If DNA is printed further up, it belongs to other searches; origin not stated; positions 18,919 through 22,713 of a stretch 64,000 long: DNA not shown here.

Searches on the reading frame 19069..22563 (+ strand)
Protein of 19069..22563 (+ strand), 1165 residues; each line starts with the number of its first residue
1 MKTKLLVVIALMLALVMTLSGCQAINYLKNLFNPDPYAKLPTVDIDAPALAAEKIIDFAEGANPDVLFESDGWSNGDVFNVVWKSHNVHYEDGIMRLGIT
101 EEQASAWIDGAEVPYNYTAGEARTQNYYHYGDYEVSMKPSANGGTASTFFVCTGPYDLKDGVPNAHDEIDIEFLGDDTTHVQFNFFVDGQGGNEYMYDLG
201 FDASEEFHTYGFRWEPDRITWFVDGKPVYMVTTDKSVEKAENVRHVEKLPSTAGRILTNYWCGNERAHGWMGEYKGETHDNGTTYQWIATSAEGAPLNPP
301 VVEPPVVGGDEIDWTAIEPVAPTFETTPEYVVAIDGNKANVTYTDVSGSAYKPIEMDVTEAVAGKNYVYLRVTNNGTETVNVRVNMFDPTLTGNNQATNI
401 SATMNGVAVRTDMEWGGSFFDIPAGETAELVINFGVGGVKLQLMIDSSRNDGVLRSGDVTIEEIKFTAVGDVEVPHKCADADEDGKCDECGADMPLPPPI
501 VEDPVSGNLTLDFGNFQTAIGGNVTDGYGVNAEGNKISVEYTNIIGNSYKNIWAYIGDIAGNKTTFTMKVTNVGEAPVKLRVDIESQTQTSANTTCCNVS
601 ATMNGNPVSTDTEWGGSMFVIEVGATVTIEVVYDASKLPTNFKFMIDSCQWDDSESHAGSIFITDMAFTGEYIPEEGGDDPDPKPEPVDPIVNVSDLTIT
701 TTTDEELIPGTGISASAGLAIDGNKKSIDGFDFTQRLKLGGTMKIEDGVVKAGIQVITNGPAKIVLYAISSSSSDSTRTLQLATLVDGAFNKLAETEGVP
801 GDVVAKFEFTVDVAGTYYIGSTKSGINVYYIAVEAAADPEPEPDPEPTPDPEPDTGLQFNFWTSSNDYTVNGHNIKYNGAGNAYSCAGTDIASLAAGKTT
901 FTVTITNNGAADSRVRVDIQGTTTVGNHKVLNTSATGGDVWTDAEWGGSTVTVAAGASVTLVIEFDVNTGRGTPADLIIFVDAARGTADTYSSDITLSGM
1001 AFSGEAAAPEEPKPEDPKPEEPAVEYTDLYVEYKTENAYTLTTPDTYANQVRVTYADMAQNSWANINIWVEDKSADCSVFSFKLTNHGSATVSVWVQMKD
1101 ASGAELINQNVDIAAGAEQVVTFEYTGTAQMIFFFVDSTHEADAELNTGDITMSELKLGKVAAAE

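Call 10: search_protein_families(library=pfam, proteins=[window:19069-22563:+], max_evalue=0.001)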
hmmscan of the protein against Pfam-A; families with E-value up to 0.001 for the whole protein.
window:19069-22563:+ (1165 aa): 2 families
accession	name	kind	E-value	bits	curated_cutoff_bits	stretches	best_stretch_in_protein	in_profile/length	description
PF00722.28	Glyco_hydro_16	-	7.8e-39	133.4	22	1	77-267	3-163/175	Glycosyl hydrolases family 16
PF06280.18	fn3_5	-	2e-06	28.9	27.6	0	556-642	3-89/112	Fn3-like domain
